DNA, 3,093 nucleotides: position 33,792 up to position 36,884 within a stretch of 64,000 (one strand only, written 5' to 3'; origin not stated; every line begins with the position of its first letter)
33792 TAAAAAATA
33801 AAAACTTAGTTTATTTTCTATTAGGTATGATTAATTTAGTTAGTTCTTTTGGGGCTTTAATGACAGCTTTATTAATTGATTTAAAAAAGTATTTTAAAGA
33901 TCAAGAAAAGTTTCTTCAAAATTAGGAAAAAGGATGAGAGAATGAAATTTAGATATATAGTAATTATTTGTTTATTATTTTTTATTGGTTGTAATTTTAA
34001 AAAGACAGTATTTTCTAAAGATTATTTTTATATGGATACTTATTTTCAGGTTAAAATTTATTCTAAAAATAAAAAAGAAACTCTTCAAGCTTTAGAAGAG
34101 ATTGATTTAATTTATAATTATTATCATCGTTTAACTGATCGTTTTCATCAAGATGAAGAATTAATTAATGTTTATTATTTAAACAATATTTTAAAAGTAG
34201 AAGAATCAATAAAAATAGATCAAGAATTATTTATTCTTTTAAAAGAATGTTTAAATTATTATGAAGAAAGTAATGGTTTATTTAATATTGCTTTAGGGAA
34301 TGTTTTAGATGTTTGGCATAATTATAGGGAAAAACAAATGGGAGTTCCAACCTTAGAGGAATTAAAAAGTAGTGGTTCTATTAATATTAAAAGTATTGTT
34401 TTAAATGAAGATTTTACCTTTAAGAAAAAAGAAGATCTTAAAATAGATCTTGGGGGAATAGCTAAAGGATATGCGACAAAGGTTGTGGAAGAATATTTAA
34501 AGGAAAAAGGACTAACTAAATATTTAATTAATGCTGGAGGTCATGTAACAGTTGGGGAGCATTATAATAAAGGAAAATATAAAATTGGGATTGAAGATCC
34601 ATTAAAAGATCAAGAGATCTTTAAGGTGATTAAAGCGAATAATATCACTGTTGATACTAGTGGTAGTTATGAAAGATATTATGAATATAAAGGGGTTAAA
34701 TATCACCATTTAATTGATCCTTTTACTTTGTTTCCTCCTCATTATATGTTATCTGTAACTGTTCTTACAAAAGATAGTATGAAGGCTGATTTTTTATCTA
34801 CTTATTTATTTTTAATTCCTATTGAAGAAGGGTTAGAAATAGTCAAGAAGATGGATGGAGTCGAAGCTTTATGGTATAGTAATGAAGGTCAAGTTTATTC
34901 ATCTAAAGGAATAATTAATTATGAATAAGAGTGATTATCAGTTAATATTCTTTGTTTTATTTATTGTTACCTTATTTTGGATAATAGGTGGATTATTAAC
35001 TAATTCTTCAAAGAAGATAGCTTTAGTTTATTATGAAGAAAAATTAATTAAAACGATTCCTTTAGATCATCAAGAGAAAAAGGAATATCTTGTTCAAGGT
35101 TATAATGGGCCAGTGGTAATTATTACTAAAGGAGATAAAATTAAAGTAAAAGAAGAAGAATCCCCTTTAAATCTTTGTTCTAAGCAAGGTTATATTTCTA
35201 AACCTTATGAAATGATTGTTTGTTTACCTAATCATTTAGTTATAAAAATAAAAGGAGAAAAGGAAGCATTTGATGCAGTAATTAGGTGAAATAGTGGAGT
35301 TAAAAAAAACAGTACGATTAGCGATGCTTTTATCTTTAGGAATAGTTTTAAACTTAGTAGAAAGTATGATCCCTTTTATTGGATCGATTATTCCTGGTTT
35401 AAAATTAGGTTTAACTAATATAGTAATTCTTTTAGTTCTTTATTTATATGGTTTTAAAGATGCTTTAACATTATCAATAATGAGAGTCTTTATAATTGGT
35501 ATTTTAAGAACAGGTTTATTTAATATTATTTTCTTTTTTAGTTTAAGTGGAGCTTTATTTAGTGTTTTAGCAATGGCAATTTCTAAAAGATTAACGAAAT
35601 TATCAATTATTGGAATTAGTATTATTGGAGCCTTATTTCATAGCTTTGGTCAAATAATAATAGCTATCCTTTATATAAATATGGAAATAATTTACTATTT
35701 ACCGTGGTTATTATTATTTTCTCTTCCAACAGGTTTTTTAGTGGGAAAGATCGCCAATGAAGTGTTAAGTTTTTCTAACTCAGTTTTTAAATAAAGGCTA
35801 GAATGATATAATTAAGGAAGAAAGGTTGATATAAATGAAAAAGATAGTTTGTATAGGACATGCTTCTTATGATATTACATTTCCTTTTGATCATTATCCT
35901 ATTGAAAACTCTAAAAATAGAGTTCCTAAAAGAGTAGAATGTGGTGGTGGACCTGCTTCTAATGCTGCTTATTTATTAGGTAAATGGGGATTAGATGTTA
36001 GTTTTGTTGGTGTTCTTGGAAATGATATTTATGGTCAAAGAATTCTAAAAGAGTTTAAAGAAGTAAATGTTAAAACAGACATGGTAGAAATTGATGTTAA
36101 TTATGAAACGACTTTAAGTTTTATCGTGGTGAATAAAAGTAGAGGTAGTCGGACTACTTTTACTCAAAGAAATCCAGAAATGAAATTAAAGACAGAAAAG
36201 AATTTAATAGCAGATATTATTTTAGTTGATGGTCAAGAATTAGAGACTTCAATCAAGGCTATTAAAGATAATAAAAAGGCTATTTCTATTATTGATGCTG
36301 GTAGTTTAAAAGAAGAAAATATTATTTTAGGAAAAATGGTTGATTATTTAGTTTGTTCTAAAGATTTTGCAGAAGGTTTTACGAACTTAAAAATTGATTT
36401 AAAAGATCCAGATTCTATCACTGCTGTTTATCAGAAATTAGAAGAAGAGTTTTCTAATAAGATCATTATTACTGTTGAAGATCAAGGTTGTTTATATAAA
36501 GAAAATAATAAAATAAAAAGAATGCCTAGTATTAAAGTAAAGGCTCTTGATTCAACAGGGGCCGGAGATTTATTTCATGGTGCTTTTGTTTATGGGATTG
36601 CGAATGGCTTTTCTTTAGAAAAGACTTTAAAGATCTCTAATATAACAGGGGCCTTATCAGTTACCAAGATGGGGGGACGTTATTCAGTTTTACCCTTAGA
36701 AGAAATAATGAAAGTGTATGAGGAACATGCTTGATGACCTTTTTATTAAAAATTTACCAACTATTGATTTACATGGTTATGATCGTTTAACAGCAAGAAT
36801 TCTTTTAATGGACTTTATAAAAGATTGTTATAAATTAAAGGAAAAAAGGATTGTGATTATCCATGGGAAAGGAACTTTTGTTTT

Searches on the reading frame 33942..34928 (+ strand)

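Call 17: search_protein_families(library=pfam, proteins=[window:33942-34928:+], max_evalue=0.0001)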
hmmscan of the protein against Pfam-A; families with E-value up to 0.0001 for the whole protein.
window:33942-34928:+ (328 aa): 1 family
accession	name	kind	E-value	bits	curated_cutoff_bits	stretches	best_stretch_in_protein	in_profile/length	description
PF02424.20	ApbE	-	2.6e-65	221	25.6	1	31-311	1-266/266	ApbE family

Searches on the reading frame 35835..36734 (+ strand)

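Call 17: search_protein_families(library=pfam, proteins=[window:35835-36734:+], max_evalue=0.0001)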
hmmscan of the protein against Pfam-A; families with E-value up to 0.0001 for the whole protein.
window:35835-36734:+ (299 aa): 1 family
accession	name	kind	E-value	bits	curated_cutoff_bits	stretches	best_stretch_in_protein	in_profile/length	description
PF00294.29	PfkB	-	6.4e-46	157.5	25.8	1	1-284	1-298/302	pfkB family carbohydrate kinase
